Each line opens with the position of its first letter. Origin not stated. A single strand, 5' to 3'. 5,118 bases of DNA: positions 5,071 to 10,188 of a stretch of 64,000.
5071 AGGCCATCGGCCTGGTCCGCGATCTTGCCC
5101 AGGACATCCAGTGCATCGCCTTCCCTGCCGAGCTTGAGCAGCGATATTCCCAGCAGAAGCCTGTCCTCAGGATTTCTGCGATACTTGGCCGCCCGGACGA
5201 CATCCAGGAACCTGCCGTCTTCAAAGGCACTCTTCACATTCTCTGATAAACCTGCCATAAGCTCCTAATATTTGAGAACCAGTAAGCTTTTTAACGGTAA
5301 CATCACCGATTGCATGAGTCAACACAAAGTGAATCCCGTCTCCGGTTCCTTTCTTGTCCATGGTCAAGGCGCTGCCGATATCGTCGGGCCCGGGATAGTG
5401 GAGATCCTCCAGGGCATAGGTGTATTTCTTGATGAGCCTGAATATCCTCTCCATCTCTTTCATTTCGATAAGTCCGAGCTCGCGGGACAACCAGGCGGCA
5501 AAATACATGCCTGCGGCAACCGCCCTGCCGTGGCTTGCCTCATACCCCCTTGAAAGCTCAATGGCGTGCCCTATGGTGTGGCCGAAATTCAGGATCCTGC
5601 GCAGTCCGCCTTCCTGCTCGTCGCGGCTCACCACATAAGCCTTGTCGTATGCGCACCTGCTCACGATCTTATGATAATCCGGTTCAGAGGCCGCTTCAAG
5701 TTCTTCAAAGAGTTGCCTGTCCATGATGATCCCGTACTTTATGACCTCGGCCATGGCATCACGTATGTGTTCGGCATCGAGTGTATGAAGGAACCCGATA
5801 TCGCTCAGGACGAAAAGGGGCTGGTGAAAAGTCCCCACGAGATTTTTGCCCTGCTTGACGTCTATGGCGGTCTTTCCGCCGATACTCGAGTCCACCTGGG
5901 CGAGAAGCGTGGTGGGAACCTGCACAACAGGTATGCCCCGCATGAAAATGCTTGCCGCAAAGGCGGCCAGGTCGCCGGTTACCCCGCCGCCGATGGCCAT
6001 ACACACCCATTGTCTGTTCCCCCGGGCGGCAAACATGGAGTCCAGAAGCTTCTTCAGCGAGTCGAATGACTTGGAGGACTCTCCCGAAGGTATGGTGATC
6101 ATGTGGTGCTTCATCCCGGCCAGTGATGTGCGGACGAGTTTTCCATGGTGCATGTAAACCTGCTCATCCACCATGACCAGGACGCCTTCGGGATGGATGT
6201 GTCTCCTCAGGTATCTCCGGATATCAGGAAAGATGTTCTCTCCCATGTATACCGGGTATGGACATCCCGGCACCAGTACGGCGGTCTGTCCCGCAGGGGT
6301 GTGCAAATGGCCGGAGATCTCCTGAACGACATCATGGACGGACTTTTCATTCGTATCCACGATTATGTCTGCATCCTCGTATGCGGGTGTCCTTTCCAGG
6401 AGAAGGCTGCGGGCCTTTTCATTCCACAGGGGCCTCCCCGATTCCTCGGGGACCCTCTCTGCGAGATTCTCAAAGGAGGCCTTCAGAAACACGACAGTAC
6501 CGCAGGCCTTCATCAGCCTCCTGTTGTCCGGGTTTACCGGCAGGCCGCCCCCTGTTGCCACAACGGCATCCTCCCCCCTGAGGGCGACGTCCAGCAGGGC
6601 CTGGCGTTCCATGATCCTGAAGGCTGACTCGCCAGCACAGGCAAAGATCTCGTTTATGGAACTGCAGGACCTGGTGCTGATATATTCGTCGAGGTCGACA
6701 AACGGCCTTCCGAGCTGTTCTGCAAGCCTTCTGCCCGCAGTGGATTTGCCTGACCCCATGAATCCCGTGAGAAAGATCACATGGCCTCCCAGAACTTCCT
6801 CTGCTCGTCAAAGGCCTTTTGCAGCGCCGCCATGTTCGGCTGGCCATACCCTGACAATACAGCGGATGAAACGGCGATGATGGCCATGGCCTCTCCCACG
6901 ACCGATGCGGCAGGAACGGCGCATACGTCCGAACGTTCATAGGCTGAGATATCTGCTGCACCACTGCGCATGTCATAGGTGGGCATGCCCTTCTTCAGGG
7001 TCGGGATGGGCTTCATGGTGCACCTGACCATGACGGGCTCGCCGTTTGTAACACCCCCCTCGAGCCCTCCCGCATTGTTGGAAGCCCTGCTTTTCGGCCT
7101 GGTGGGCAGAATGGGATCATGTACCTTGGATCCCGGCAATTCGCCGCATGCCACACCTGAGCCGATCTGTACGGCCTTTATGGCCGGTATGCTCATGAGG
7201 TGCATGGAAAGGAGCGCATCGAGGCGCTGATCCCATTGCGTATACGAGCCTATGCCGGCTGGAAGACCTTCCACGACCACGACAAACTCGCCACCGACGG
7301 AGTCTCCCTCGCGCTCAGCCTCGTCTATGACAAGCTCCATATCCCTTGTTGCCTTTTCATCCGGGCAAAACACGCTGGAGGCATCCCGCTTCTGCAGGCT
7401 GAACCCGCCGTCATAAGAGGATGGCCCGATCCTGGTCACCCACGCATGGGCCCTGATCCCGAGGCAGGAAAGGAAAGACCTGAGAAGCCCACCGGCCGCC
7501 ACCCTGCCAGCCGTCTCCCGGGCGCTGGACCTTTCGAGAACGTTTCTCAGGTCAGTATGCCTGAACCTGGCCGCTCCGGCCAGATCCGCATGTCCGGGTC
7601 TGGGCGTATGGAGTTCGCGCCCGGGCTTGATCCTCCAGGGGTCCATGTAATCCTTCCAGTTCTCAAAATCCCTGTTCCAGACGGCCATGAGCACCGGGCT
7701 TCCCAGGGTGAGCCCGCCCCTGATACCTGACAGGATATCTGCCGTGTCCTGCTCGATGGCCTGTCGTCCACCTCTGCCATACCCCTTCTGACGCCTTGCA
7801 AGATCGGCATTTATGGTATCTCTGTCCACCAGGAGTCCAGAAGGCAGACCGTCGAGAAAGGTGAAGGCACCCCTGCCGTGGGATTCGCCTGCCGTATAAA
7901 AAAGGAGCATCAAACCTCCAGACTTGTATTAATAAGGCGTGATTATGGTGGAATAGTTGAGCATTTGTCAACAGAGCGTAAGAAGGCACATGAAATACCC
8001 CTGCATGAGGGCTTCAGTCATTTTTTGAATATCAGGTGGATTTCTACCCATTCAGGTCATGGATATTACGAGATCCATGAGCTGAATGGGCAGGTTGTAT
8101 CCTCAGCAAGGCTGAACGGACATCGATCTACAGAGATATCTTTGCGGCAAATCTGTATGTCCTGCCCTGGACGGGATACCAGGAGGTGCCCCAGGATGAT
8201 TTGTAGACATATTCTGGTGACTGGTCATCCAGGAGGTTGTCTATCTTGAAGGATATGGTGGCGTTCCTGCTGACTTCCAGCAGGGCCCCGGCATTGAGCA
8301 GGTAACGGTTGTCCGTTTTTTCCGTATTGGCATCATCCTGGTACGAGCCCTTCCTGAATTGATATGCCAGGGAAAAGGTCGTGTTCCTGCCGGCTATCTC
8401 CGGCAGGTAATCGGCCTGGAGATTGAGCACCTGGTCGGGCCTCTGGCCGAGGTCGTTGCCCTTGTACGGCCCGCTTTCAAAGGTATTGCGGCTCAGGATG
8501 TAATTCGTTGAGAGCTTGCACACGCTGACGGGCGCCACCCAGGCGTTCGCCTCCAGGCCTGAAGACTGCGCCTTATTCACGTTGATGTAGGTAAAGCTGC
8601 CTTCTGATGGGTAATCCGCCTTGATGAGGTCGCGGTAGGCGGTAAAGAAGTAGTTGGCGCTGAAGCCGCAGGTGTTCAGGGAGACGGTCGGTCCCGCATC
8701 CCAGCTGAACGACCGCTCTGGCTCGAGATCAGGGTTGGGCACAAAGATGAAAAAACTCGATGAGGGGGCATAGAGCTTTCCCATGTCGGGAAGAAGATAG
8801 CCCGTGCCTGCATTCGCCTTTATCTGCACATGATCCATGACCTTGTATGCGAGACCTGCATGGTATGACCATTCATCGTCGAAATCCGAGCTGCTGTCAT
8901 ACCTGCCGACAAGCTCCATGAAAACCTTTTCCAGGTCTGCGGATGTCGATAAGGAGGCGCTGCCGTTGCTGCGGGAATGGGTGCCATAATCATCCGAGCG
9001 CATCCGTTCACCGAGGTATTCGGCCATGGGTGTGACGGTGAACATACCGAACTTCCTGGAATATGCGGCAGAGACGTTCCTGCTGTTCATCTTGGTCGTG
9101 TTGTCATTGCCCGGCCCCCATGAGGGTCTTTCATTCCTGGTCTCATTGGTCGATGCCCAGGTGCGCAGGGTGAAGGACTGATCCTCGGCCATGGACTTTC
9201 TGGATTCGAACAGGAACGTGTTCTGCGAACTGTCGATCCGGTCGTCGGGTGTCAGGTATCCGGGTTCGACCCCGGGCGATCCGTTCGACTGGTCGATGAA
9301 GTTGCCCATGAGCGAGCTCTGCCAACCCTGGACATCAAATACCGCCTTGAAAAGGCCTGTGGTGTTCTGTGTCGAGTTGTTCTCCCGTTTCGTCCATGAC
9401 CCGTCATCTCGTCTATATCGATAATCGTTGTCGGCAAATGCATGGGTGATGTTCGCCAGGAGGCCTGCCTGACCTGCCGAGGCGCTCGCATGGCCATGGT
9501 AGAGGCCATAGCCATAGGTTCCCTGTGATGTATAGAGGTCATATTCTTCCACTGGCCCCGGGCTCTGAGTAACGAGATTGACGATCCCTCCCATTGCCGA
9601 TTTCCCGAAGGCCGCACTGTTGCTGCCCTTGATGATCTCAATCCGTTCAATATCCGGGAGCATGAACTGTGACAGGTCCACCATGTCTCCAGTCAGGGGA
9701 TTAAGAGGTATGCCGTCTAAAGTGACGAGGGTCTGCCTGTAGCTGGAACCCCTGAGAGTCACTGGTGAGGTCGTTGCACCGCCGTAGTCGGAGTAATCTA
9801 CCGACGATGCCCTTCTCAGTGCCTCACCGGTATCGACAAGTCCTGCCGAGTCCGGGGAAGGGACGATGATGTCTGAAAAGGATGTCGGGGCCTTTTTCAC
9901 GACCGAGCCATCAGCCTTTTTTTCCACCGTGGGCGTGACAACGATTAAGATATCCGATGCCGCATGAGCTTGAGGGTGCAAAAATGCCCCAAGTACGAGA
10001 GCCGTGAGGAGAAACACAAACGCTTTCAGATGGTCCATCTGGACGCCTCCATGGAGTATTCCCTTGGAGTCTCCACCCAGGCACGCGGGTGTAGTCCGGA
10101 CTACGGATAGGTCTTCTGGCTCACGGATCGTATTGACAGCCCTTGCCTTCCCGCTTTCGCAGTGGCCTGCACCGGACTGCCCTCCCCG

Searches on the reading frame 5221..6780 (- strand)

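Call 70: search_protein_families(library=pfam, proteins=[window:5221-6780:-], max_evalue=0.00001)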
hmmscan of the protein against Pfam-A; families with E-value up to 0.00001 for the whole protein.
window:5221-6780:- (519 aa): 5 families
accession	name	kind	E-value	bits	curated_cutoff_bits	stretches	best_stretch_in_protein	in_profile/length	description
PF01761.26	DHQ_synthase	-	2.3e-43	147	24.2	1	228-340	2-114/115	3-dehydroquinate synthase N-terminal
PF01202.28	SKI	-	4.1e-41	141.2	22.1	1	8-156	1-155/159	Shikimate kinase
PF24621.2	DHQS_C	-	1.5e-36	125.9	27.6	1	343-477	2-143/144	3-dehydroquinate synthase C-terminal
PF13685.12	Fe-ADH_2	-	2.7e-08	34.4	28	1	179-292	2-108/149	Iron-containing alcohol dehydrogenase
PF13238.12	AAA_18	-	1.1e-07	32.8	29.4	1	2-110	1-108/128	AAA domain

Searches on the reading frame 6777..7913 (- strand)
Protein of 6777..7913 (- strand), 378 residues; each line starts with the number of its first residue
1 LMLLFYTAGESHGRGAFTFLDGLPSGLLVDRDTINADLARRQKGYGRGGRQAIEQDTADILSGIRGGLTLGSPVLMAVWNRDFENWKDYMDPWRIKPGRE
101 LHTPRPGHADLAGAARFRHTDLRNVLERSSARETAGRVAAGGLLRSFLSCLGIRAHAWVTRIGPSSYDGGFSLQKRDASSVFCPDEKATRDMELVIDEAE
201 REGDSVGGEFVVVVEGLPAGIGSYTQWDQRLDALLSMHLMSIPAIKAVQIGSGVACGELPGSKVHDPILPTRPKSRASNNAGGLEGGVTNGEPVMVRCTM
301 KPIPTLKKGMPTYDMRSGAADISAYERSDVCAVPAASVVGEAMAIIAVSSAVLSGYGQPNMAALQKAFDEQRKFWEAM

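Call 70: search_protein_families(library=pfam, proteins=[window:6777-7913:-], max_evalue=0.00001)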
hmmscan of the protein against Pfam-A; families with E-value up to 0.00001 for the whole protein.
window:6777-7913:- (378 aa): 1 family
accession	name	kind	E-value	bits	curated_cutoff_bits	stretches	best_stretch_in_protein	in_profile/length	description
PF01264.26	Chorismate_synt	-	1.8e-103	346.2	27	1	5-353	3-327/327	Chorismate synthase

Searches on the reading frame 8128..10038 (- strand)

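Call 12: search_protein_families(library=ncbifam, proteins=[window:8128-10038:-], max_evalue=0.00001)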
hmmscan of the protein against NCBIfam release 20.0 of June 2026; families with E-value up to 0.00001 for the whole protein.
window:8128-10038:- (636 aa): 25 families
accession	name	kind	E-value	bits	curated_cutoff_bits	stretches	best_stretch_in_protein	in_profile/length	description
TIGR01779.1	TonB-B12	equivalog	1.1e-37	129.9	599.7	1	72-607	67-593/614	TonB-dependent vitamin B12 receptor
NF007926.1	PRK10641.1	equivalog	2.2e-36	125.6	836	2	72-195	66-189/617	TonB-dependent vitamin B12 receptor BtuB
TIGR01786.1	TonB-hemlactrns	subfamily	2.2e-32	112.3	323.75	2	359-634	405-717/719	TonB-dependent hemoglobin/transferrin/lactoferrin family receptor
TIGR01785.1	TonB-hemin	subfamily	6.2e-31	107.5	316.85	2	362-634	403-675/677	TonB-dependent heme/hemoglobin receptor family protein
TIGR01783.1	TonB-siderophor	subfamily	3.3e-29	102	223.5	2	383-630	401-643/649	TonB-dependent siderophore receptor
NF010012.0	PRK13486.1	equivalog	3.2e-23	82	924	2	377-543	404-577/696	TonB-dependent receptor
NF010010.0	PRK13483.1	equivalog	3.9e-20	71.4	927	2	374-607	388-638/660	ligand-gated channel protein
NF050067.1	TonBEntbctnRecCfrA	equivalog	1.8e-16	59.6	1200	2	370-621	404-678/698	TonB-dependent ferric enterobactin receptor CfrA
NF007478.2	PRK10064.1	equivalog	4.9e-16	58.1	745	1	26-160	28-160/663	catecholate siderophore receptor CirA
NF010038.0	PRK13513.1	equivalog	1.7e-15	56.6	942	1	47-159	49-166/659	ligand-gated channel protein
NF038079.1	TonB_sider_MxcH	equivalog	1.1e-14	53.5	925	1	68-207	149-290/792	TonB-dependent siderophore myxochelin receptor MxcH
NF010051.0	PRK13528.1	subfamily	4.8e-13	48.2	583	0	129-161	143-175/727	FepA family TonB-dependent siderophore receptor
NF053590.1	TonB_dep_TOL0244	equivalog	1.8e-12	46.7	645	1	104-296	84-264/604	TOL_0244 family TonB-dependent receptor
NF041535.1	TonB_rec_PqqU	equivalog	1.7e-11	43.2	1200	0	105-197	79-172/676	TonB-dependent receptor PqqU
NF010048.1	PRK13524.1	subfamily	2.3e-11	42.9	493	0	130-161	148-179/744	FepA family TonB-dependent siderophore receptor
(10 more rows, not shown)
